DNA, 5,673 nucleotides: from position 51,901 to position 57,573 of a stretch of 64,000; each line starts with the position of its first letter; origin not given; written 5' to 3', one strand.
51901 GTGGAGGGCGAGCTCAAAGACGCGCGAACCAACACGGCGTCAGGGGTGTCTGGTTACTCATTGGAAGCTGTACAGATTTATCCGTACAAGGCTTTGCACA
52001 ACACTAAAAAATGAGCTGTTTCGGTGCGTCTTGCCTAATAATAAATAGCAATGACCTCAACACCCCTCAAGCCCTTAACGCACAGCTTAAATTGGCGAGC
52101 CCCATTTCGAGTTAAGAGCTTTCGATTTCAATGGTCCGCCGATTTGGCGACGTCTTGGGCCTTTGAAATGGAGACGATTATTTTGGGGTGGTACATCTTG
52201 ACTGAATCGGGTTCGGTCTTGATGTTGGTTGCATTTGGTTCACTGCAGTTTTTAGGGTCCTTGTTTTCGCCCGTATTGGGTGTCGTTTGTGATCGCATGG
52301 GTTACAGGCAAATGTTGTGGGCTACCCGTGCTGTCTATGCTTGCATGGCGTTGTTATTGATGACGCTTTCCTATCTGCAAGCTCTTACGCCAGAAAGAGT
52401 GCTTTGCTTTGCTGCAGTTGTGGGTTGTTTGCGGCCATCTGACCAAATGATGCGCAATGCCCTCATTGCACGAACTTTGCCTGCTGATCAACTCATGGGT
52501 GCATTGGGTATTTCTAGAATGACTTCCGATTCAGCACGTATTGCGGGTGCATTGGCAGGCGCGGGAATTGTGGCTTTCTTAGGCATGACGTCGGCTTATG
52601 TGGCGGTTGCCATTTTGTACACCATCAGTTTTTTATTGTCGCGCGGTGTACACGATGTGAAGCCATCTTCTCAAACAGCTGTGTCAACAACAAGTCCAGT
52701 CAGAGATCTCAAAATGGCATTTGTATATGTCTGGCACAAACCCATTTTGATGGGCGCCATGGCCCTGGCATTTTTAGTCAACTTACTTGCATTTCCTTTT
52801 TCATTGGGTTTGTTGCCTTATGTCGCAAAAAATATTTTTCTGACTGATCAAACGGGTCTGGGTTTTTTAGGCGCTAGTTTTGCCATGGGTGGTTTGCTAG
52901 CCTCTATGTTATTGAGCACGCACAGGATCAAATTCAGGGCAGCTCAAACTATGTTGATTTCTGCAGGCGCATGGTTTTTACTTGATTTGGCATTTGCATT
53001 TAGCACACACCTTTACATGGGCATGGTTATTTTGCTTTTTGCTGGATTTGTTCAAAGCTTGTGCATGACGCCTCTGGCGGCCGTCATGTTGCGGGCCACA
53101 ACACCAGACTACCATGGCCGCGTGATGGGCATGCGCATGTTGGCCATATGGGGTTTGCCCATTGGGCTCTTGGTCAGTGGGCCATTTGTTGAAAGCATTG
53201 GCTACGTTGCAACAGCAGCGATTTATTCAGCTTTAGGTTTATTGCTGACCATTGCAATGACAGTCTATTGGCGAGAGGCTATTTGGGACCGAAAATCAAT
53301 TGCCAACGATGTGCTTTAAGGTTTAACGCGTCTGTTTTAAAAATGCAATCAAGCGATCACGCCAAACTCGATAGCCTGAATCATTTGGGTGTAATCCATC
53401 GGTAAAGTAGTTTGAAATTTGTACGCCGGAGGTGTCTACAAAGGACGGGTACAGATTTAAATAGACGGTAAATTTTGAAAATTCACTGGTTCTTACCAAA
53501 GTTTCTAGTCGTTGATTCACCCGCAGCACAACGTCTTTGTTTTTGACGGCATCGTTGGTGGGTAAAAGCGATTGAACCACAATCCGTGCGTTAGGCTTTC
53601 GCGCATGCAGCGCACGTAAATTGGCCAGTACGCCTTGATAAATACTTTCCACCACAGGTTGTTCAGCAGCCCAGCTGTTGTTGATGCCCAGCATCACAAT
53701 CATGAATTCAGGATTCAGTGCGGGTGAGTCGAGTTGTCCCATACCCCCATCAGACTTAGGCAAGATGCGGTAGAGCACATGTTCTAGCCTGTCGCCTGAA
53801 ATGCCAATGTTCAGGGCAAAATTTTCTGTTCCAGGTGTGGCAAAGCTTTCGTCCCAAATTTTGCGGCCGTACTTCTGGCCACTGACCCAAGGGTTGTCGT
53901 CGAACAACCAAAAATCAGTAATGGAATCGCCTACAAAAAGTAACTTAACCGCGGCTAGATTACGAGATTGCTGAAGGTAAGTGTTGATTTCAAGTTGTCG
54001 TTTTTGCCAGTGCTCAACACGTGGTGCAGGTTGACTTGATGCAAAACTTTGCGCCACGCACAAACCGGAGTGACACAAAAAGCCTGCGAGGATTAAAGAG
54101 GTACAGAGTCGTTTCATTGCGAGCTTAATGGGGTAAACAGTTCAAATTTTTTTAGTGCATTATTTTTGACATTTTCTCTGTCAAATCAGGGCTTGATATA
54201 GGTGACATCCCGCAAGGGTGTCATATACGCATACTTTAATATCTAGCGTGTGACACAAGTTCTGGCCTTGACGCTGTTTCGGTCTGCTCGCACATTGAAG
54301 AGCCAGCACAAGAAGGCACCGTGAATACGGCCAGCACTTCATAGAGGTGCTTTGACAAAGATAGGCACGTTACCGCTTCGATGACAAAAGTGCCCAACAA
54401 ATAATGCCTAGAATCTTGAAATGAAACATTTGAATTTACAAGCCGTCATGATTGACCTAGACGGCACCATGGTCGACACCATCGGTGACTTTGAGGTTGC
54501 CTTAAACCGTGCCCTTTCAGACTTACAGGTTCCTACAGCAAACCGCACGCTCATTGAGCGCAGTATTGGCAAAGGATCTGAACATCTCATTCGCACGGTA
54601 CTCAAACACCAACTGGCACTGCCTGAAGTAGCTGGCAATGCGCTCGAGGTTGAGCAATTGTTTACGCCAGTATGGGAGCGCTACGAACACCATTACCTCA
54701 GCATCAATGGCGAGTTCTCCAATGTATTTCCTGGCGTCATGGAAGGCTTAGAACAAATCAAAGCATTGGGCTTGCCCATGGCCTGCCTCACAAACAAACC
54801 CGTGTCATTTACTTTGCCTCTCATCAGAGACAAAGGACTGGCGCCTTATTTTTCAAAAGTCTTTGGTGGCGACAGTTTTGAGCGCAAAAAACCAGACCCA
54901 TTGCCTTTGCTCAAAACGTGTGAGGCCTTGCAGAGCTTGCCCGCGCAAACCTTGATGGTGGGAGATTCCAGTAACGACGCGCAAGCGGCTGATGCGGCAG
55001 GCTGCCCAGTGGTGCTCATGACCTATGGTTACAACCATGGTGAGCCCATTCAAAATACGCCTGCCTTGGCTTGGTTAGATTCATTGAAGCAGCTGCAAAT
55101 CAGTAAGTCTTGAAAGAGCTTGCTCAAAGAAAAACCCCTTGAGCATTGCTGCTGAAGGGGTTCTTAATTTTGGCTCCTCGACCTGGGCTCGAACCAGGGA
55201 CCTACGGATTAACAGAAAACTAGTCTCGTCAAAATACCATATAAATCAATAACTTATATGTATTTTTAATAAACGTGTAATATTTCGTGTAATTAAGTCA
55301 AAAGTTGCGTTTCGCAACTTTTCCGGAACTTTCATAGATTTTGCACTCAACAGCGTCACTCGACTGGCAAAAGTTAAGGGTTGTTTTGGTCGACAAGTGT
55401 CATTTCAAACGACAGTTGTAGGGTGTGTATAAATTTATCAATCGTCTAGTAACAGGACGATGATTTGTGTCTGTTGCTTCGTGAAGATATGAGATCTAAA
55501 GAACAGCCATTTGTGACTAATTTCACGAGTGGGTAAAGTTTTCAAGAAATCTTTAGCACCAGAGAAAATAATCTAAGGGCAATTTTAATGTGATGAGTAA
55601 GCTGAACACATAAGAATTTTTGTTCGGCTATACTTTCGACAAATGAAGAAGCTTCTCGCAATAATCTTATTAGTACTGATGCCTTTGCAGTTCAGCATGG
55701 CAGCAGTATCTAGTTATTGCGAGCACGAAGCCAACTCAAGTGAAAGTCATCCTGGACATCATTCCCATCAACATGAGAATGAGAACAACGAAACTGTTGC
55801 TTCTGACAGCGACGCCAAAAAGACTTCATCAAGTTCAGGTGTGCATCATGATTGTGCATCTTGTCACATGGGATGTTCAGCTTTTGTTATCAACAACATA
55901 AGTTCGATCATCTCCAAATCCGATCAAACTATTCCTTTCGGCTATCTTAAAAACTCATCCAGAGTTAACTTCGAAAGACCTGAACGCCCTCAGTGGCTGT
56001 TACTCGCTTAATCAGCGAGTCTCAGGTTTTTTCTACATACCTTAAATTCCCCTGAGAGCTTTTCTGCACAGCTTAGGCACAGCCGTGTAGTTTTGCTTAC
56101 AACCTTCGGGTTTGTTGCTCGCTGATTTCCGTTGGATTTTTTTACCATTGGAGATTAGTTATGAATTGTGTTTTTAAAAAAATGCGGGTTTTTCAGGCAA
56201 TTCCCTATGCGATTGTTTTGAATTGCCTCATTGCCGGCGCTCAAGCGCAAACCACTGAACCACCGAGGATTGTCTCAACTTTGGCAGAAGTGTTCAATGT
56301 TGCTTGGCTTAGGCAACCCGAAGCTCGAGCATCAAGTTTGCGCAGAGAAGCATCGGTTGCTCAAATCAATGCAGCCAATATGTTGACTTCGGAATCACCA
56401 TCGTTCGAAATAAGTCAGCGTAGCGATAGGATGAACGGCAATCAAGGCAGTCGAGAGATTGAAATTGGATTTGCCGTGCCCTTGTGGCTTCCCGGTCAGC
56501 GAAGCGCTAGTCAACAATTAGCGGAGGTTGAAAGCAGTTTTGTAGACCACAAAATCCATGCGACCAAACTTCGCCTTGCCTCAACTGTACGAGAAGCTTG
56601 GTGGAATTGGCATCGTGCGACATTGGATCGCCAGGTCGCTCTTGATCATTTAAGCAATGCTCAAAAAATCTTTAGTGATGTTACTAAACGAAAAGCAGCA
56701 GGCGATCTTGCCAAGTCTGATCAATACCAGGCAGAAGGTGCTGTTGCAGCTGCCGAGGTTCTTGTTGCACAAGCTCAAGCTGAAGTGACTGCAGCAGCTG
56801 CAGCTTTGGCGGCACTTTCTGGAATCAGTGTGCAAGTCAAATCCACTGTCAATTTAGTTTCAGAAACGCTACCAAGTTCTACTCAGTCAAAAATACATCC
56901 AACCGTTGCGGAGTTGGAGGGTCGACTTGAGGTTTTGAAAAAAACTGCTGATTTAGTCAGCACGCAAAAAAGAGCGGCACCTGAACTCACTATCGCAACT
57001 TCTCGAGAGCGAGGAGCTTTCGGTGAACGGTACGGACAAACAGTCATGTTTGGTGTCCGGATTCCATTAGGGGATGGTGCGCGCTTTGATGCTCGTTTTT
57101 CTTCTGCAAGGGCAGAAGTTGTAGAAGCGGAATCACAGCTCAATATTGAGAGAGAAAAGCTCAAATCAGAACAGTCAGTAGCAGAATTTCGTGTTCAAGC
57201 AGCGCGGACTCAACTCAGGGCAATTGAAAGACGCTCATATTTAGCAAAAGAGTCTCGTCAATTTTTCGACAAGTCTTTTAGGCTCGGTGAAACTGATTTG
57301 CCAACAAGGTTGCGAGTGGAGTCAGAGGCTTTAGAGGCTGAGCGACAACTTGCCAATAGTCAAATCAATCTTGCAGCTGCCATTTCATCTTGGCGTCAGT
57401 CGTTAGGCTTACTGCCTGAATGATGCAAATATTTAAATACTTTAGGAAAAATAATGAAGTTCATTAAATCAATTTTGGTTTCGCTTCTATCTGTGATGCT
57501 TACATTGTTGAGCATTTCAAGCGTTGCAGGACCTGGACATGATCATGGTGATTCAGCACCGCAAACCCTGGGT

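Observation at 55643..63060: Seven-gene HME-RND efflux module with three extra uncharacterised periplasmic components and no regulator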

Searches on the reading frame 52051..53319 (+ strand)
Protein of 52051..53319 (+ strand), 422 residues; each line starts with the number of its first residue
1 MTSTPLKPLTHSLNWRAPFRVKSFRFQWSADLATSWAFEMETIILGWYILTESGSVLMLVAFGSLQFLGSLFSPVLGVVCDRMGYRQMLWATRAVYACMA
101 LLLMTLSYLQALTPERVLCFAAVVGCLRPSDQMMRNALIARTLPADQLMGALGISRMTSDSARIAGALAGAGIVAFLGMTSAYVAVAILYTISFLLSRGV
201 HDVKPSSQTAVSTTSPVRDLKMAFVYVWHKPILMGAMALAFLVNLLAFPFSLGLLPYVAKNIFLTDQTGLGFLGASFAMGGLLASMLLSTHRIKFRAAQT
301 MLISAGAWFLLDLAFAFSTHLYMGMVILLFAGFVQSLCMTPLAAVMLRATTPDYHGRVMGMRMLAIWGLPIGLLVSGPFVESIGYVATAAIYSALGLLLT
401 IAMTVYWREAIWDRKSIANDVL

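Call 94: list_cluster_members(proteins=[window:52051-53319:+, window:54421-55113:+, window:59145-62264:+, window:57454-57990:+])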
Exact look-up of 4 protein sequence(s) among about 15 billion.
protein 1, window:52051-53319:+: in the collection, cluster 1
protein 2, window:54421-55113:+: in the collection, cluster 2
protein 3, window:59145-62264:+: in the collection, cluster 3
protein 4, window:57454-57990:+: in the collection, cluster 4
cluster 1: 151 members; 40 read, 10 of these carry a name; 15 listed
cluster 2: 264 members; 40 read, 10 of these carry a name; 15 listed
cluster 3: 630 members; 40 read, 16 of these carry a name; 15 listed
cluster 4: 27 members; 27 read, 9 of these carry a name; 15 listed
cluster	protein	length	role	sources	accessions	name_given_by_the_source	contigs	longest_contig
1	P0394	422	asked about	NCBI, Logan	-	-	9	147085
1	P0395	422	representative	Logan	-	-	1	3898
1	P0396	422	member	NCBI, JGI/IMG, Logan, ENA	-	MFS family permease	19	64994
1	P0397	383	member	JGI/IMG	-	hypothetical protein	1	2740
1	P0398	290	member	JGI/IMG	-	hypothetical protein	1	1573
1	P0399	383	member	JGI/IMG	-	MFS family permease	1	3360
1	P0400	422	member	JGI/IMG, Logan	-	MFS family permease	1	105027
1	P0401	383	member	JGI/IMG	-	MFS family permease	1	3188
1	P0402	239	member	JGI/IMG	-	hypothetical protein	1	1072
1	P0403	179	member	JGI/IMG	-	hypothetical protein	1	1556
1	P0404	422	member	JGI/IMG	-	MFS family permease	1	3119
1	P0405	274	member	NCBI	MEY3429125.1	MAG: hypothetical protein RIS60_2477 [Pseudomonadota bacterium]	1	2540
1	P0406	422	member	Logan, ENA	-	-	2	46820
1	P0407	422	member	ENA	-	-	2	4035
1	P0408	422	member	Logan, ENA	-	-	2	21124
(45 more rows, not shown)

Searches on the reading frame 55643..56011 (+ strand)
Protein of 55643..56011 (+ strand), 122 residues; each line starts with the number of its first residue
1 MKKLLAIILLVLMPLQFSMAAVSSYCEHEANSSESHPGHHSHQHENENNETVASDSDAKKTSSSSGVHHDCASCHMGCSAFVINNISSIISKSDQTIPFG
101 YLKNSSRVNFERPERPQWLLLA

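Call 3: search_protein_families(library=pfam, proteins=[window:55643-56011:+], max_evalue=1)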
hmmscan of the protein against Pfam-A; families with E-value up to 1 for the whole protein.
window:55643-56011:+ (122 aa): 1 family
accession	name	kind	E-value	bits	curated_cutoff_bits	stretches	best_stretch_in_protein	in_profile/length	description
PF15806.11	TRAPP14_N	-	0.019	14.7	27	1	15-89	63-134/373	TRAPP14 N-terminal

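Call 4: search_protein_families(library=ncbifam, proteins=[window:55643-56011:+], max_evalue=1)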
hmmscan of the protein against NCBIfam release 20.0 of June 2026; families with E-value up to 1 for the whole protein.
window:55643-56011:+ (122 aa): 6 families
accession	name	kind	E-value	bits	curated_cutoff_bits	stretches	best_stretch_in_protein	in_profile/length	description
NF045614.1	efflu_CzcI_Cupr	equivalog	3.3e-28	98.8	100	1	1-122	1-124/124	cation efflux protein, CzcI family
NF045615.1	efflu_CzcI_Acin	equivalog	0.0001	22.8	100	1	7-70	7-77/131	cation efflux protein, CzcI-like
NF033807.0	CopL_fam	subfamily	0.0022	18.6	40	1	3-82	4-91/129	CopL family metal-binding regulatory protein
NF046016.1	LMxysn_1693_fam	subfamily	0.022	14.7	70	1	1-65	1-53/150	LMxysn_1693 family intestinal colonization protein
NF053838.1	hit_Bd0108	equivalog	0.024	15.2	40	1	1-76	1-60/94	predatory lifecycle switch protein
NF045938.1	MAG3960_fam_LP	equivalog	0.09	11.6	100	1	1-93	1-77/496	MAG3960 family lipoprotein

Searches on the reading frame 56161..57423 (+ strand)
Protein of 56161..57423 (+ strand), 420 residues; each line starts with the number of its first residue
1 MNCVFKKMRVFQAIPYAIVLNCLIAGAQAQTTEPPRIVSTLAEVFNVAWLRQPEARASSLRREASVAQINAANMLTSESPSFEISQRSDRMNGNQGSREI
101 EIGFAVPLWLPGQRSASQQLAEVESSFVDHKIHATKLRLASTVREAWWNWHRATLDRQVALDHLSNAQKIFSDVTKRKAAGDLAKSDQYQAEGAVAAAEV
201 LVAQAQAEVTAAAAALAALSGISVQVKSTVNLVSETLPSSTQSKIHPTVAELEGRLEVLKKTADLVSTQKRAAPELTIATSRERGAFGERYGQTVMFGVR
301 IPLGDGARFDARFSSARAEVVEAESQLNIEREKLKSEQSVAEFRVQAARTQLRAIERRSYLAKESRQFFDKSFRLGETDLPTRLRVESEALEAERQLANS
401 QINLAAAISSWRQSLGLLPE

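Call 3: search_protein_families(library=pfam, proteins=[window:56161-57423:+], max_evalue=1)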
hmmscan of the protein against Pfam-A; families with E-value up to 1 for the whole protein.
window:56161-57423:+ (420 aa): 1 family
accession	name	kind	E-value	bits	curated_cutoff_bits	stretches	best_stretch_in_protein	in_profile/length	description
PF02321.23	OEP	-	4.6e-28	98.7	22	2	257-416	21-187/187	Outer membrane efflux protein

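Call 4: search_protein_families(library=ncbifam, proteins=[window:56161-57423:+], max_evalue=1)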
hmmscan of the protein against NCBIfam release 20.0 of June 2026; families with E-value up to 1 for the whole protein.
window:56161-57423:+ (420 aa): 4 families
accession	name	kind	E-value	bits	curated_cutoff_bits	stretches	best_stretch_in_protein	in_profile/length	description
TIGR01844.1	type_I_sec_TolC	subfamily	1.7e-11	43.8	225.15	1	89-418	62-400/414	TolC family outer membrane protein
TIGR01845.1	outer_NodT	subfamily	5.9e-09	35.2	210.05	1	69-245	98-271/460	efflux transporter outer membrane subunit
NF007347.1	PRK09837.1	subfamily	0.00082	18.4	598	1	132-247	159-282/461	Cu(I)/Ag(I) efflux RND transporter outer membrane protein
NF007002.0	PRK09465.1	equivalog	0.0036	15.9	495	1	293-418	301-426/460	outer membrane channel protein TolC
